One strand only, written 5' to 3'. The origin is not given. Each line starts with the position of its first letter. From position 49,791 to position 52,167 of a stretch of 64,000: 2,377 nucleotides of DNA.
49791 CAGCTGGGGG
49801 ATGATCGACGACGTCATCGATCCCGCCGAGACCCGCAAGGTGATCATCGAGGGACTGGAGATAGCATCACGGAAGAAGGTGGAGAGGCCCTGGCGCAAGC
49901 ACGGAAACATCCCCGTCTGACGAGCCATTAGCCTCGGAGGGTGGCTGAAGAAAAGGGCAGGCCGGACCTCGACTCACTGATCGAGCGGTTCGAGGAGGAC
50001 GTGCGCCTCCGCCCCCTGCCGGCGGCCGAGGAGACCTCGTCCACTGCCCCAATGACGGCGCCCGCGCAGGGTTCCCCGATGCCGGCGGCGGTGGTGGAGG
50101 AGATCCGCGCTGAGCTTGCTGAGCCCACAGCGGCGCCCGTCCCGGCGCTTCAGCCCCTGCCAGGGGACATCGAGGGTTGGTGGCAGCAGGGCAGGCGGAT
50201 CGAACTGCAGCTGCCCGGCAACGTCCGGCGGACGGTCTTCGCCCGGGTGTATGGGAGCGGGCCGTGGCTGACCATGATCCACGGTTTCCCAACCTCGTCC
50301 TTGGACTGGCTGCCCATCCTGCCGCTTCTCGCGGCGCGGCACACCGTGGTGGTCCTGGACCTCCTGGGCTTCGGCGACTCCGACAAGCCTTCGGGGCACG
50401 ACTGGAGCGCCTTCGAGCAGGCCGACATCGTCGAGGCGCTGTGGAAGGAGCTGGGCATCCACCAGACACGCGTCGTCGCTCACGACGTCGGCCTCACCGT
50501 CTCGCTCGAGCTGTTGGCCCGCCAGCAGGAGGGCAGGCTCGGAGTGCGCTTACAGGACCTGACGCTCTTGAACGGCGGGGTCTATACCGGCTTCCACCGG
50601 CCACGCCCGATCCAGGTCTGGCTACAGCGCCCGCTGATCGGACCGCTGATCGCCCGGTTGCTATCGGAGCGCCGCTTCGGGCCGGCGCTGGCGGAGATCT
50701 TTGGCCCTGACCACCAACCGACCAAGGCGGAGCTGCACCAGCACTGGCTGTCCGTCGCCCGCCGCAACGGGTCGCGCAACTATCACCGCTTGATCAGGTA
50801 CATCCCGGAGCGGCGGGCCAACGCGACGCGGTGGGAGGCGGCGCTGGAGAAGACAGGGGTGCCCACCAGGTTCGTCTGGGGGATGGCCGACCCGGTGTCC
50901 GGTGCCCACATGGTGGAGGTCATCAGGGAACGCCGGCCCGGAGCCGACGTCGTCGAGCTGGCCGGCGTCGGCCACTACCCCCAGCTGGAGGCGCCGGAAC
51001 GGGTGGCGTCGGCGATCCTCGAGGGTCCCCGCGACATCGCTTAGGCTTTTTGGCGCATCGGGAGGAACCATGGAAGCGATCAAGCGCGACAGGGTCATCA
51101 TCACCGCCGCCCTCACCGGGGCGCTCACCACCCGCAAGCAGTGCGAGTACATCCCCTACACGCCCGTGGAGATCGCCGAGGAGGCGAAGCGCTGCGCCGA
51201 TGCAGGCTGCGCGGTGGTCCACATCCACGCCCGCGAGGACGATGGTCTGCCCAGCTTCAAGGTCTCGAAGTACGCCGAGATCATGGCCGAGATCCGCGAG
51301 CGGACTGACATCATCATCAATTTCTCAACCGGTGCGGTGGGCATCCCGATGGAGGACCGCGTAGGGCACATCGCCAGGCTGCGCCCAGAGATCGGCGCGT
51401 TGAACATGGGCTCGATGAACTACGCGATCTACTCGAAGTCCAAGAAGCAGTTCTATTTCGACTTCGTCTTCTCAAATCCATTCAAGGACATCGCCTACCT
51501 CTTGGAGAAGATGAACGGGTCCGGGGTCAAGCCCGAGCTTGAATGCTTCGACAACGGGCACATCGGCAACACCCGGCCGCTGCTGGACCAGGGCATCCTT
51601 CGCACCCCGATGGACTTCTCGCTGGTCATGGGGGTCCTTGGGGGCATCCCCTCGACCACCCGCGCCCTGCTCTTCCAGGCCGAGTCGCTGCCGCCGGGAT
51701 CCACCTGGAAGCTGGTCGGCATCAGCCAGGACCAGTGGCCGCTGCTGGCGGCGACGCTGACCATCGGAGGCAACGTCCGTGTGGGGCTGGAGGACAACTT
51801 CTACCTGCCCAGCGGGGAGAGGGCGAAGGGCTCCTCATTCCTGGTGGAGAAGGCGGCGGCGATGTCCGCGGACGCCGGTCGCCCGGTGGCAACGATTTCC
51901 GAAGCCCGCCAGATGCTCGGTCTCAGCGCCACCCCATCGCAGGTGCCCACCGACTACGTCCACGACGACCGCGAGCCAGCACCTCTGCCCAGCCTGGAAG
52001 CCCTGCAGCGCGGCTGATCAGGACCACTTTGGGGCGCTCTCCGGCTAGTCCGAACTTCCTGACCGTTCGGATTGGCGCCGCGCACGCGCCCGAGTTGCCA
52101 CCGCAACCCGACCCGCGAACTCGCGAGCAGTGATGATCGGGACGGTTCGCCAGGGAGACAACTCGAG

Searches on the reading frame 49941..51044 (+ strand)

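Call 33: search_protein_families(library=pfam, proteins=[window:49941-51044:+], max_evalue=0.0001)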
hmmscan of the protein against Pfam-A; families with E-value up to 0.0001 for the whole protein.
window:49941-51044:+ (367 aa): 2 families
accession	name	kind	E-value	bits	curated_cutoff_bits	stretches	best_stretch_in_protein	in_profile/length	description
PF00561.26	Abhydrolase_1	-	1.6e-22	80.8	25.8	1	108-352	1-245/245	alpha/beta hydrolase fold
PF12697.13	Abhydrolase_6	-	1.9e-18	68.3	26.3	1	112-358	3-217/217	Alpha/beta hydrolase family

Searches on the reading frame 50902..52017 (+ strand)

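Call 33: search_protein_families(library=pfam, proteins=[window:50902-52017:+], max_evalue=0.0001)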
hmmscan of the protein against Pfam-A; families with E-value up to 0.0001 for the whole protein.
window:50902-52017:+ (371 aa): 1 family
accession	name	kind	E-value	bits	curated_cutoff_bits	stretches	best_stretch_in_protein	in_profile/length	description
PF05853.18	BKACE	-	5.6e-95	318.2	24.8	1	65-341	2-274/274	beta-keto acid cleavage enzyme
